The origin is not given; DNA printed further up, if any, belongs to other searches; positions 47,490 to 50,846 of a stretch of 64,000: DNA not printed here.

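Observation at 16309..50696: Two architecturally parallel operons encode six secreted CBM-CBM-barrel paralogs plus two CBM-only proteins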

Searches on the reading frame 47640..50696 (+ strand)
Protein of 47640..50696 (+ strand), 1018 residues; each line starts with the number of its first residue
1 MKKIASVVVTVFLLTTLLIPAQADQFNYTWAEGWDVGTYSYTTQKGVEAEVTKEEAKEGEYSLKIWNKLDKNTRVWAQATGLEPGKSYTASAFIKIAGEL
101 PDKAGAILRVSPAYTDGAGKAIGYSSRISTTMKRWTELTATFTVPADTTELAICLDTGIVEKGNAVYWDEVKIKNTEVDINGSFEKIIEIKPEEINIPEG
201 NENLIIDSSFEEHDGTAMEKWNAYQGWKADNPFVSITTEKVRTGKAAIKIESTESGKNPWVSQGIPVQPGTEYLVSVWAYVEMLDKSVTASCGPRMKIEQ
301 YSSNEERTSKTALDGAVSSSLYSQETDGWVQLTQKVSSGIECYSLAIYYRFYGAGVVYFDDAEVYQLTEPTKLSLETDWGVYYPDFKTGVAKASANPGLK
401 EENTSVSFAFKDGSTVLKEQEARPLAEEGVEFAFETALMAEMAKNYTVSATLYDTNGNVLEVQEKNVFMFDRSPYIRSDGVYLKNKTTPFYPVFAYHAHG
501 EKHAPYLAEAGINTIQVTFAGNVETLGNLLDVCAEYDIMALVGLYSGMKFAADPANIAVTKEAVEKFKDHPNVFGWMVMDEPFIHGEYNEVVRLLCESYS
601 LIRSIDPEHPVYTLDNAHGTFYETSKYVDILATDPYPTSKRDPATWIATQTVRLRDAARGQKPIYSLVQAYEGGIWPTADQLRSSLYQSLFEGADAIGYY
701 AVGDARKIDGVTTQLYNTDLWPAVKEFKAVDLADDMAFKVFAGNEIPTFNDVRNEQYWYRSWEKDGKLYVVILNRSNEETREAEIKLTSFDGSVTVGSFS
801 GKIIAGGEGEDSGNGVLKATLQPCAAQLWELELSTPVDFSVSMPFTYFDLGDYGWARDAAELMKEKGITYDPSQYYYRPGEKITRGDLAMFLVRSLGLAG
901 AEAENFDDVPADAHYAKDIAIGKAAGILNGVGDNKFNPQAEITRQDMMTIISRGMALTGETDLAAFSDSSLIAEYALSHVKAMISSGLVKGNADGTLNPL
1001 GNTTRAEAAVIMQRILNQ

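Call 5: search_protein_families(library=pfam, proteins=[window:47640-50696:+], max_evalue=0.01)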
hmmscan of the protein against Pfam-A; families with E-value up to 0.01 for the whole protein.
window:47640-50696:+ (1018 aa): 2 families
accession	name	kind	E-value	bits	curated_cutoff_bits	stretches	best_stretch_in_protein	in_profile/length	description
PF00395.25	SLH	-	4.6e-26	91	20.8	2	966-1009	2-44/44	S-layer homology domain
PF02018.23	CBM_4_9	-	3.3e-14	53.9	25.9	2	37-152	20-126/136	Carbohydrate binding domain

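Call 6: search_protein_families(library=ncbifam, proteins=[window:47640-50696:+], max_evalue=0.01)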
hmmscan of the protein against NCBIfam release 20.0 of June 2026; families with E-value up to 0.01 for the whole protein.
window:47640-50696:+ (1018 aa): 3 families
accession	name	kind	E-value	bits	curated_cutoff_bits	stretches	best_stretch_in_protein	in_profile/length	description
NF033190.2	inl_like_NEAT_1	exception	1.7e-10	39.8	1275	1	854-1001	589-737/754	NEAT domain-containing leucine-rich repeat protein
NF052434.1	Mep72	equivalog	8.9e-08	31.1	645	1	55-284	304-503/573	biofilm-associated metzincin protease Mep72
NF048003.1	GTA_spike_fiber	domain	0.00048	20.7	36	0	76-158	57-147/182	phage head spike fiber domain-containing protein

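Call 77: find_encoding_contigs(protein=window:47640-50696:+, flank=2000, max_places=4)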
Protein window:47640-50696:+ (1018 aa): 10 contigs read that carry it; 2 places shown.
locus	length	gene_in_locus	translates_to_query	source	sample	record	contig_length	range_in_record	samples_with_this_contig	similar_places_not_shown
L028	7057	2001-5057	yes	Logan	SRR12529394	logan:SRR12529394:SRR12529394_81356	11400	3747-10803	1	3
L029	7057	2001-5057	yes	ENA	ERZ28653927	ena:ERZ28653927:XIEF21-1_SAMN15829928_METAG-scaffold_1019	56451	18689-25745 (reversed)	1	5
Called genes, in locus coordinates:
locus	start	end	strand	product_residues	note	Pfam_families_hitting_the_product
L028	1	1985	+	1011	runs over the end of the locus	PF02018:CBM_4_9, PF22637:CBM_4_9_1 (faint), PF02018:CBM_4_9, PF00395:SLH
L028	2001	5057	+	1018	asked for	PF02018:CBM_4_9, PF00395:SLH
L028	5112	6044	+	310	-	PF21181:SsfX3_N (weak), PF00657:Lipase_GDSL (faint), PF13472:Lipase_GDSL_2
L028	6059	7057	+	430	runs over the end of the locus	PF12708:Pect-lyase_RHGA_epim, PF00295:Glyco_hydro_28, PF05048:NosD (faint)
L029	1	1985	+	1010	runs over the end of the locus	PF02018:CBM_4_9, PF22637:CBM_4_9_1 (faint), PF02018:CBM_4_9, PF00395:SLH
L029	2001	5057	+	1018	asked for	PF02018:CBM_4_9, PF00395:SLH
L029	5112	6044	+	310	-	PF21181:SsfX3_N (weak), PF00657:Lipase_GDSL (faint), PF13472:Lipase_GDSL_2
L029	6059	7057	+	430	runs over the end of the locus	PF12708:Pect-lyase_RHGA_epim, PF00295:Glyco_hydro_28, PF05048:NosD (faint)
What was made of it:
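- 47640..50696 (+): B4: SLH-anchored enzyme. A 13-bp GC-rich hairpin without a T-tract follows the stop at about 50704-50733. The identical protein is found on 10 metagenome contigs, and on the two contigs shown GDSL and GH28 genes follow it (call 77).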
